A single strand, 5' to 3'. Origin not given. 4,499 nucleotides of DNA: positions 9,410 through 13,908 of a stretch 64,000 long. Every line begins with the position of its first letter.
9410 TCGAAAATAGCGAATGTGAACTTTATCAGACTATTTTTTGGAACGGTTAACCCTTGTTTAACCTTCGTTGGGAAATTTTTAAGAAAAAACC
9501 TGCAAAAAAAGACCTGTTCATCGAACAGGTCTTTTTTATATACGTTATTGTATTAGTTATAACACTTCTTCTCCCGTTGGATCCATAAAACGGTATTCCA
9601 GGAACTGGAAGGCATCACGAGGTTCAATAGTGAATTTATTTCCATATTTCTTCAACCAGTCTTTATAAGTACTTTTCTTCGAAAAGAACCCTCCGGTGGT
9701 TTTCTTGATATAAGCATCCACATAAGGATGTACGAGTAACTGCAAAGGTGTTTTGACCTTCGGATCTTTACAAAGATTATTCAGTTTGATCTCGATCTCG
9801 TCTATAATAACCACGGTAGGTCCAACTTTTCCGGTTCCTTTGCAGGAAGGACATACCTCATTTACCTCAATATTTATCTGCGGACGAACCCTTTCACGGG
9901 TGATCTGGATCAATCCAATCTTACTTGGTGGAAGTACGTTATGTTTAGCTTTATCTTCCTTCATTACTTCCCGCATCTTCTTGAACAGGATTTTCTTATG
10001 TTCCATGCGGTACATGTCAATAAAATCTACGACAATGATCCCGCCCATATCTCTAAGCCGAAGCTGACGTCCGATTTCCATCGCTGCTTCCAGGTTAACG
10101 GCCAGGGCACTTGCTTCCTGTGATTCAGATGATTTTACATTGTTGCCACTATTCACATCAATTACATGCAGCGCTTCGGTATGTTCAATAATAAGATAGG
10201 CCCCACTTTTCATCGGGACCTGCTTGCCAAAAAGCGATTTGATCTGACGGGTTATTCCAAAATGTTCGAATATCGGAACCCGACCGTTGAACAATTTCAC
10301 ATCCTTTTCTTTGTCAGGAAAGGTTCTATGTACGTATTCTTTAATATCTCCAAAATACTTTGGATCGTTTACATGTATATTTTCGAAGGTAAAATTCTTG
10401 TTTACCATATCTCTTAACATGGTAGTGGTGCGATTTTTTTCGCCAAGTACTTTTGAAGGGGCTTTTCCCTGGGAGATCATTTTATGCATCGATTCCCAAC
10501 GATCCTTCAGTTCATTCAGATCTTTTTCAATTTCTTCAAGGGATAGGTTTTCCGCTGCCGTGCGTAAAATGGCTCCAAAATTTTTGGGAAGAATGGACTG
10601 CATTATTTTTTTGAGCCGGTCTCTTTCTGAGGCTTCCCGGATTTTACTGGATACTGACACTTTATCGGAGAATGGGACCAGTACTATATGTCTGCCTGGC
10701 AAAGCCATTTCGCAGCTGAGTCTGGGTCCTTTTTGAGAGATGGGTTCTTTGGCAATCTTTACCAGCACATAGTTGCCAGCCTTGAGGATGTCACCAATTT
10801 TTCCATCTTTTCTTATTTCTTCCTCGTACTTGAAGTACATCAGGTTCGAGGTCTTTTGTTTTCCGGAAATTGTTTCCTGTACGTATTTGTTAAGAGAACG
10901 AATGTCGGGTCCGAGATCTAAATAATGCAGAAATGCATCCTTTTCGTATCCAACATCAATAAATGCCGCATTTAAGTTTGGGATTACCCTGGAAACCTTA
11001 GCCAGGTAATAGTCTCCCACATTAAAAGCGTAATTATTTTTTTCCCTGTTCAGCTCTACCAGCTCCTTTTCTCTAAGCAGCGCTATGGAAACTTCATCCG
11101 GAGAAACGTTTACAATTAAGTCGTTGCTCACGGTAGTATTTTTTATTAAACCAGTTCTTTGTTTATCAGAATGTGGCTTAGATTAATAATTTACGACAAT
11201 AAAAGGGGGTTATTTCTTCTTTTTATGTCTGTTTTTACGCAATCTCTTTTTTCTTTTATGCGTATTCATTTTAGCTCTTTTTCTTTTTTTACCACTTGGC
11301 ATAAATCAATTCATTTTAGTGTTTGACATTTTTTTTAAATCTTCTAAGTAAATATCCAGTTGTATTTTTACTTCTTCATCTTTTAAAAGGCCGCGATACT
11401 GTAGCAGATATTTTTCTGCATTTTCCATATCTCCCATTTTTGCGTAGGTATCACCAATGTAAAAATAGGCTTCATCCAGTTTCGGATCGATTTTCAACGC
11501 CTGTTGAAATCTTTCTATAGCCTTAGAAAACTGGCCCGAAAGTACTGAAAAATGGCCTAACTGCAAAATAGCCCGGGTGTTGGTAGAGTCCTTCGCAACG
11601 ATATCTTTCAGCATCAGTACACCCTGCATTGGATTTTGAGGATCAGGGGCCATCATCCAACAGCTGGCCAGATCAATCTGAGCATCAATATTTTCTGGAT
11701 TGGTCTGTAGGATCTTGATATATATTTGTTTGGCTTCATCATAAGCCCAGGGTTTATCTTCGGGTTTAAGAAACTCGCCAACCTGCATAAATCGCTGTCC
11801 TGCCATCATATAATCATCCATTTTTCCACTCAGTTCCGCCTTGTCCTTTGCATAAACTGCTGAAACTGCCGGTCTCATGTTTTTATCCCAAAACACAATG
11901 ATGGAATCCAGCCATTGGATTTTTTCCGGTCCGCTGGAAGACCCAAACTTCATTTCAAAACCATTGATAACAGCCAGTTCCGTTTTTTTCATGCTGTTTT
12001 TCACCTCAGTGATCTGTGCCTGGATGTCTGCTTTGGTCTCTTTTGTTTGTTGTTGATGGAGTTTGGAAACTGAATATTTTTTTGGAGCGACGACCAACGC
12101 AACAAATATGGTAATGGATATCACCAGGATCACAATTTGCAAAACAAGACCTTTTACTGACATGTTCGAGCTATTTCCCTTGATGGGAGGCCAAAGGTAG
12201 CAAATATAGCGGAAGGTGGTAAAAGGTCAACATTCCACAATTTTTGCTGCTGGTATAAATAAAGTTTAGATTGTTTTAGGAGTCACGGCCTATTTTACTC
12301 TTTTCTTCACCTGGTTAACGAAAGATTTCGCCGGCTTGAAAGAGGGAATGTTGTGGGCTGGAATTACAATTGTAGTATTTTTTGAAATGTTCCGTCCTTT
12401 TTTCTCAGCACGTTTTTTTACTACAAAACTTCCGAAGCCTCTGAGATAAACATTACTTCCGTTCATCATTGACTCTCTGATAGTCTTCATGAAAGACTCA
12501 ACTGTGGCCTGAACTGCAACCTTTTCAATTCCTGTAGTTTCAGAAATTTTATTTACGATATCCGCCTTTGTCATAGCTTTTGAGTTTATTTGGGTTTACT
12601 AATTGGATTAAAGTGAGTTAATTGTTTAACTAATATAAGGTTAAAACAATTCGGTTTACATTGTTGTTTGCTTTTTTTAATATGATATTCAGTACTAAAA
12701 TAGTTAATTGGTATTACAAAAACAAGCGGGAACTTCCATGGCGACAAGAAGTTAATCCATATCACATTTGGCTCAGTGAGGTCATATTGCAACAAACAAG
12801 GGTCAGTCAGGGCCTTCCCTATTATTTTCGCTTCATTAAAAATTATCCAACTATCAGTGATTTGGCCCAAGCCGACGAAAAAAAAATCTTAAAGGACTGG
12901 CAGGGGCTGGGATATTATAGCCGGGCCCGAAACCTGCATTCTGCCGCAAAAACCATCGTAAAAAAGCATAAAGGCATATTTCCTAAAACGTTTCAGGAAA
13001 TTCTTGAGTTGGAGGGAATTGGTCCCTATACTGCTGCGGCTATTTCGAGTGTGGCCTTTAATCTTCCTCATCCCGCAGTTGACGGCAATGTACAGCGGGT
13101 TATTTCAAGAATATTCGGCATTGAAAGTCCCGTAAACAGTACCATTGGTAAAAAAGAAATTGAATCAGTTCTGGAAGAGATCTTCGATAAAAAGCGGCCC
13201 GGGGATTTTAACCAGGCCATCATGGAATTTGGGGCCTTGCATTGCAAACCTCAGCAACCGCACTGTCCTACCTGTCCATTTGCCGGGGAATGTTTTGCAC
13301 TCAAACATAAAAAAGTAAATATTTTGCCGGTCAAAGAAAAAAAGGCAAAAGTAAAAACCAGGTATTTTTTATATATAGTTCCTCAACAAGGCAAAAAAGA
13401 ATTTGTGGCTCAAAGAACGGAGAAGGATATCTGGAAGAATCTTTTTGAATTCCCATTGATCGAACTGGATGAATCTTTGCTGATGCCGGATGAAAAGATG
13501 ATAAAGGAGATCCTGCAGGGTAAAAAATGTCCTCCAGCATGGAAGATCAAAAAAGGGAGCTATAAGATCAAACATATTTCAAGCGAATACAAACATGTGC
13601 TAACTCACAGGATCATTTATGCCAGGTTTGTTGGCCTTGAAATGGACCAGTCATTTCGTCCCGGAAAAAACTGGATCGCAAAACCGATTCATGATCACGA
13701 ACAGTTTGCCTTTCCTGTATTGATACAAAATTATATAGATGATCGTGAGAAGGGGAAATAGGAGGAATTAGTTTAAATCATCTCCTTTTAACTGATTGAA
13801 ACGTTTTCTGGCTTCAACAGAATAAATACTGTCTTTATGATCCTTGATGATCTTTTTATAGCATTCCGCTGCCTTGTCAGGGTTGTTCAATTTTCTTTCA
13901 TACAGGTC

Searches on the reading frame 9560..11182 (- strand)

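Call 28: search_protein_families(library=pfam, proteins=[window:9560-11182:-], max_evalue=0.001)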
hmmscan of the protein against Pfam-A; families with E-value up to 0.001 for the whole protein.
window:9560-11182:- (541 aa): 1 family
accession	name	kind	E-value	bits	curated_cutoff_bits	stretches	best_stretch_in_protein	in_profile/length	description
PF10150.14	RNase_E_G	-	5.8e-94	314.9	25.5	1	161-432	2-270/270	Ribonuclease E/G family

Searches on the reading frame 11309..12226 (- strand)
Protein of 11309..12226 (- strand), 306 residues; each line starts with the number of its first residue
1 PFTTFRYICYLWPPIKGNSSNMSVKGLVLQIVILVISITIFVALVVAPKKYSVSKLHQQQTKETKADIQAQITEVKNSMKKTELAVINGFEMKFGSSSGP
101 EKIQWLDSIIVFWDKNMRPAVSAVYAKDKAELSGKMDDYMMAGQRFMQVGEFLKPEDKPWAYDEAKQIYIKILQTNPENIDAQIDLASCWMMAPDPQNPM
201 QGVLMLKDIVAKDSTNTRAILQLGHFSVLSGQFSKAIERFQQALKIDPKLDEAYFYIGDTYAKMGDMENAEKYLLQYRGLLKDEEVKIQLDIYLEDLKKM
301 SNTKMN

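Call 28: search_protein_families(library=pfam, proteins=[window:11309-12226:-], max_evalue=0.001)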
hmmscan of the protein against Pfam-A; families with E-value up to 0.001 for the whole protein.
window:11309-12226:- (306 aa): 12 families
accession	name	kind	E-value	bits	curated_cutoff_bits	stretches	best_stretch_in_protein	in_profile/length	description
PF14559.12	TPR_19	-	2.5e-15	57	25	2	230-279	4-53/68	Tetratricopeptide repeat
PF13414.12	TPR_11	-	6.9e-11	42.1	26.8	1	230-265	7-42/42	TPR repeat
PF23914.1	TPR_CcmH_CycH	-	1.1e-10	42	42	1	163-253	67-157/158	Cytochrome c-type biogenesis protein H TPR domain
PF13181.12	TPR_8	-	3.3e-10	39.7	25.7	0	252-276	2-26/34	Tetratricopeptide repeat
PF07719.23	TPR_2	-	4e-09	36.3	27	0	222-249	6-33/34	Tetratricopeptide repeat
PF00515.34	TPR_1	-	5e-09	36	27.8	0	252-274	2-24/34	Tetratricopeptide repeat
PF13431.12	TPR_17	-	6.4e-09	35.8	24.4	1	240-271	2-33/34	Tetratricopeptide repeat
PF13428.12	TPR_14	-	5.4e-08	33.2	23.5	0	218-256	2-40/44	Tetratricopeptide repeat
PF13176.12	TPR_7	-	3.3e-06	27.2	27.9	0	219-249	1-31/36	Tetratricopeptide repeat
PF13432.12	TPR_16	-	8.7e-06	26.5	32.7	1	231-277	11-57/65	Tetratricopeptide repeat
PF13174.12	TPR_6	-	1.8e-05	25.5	26.3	0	252-277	1-26/33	Tetratricopeptide repeat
PF13424.12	TPR_12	-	4.6e-05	24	30.1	1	219-278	4-72/77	Tetratricopeptide repeat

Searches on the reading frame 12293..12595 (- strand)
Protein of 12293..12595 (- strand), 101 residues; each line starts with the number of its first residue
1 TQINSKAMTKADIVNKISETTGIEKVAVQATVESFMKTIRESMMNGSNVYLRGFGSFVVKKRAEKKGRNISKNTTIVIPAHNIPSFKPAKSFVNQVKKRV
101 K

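Call 28: search_protein_families(library=pfam, proteins=[window:12293-12595:-], max_evalue=0.001)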
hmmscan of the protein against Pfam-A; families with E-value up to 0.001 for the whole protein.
window:12293-12595:- (101 aa): 3 families
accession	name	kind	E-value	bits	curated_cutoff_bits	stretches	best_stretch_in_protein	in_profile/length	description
PF00216.26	Bac_DNA_binding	-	2.5e-26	92.2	22.4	1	8-96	1-89/90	Bacterial DNA-binding protein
PF18291.6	HU-HIG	-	6.8e-10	39.5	26.2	1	3-98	27-120/125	HU domain fused to wHTH, Ig, or Glycine-rich motif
PF14908.11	HU-CCDC81_euk_1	-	0.0004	20.8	26.1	1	23-96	19-85/89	CCDC81 eukaryotic HU domain 1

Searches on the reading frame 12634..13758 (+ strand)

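Call 28: search_protein_families(library=pfam, proteins=[window:12634-13758:+], max_evalue=0.001)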
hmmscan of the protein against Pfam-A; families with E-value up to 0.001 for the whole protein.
window:12634-13758:+ (375 aa): 3 families
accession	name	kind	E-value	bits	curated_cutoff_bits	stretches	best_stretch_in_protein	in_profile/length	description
PF00730.31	HhH-GPD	-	1.1e-19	71.2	26.2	1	48-183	2-105/108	HhH-GPD superfamily base excision DNA repair protein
PF14815.12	NUDIX_4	-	6.4e-11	42.5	35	1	251-369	7-112/113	NUDIX domain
PF00633.29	HHH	-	3.3e-07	30.3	24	1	112-138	2-28/30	Helix-hairpin-helix motif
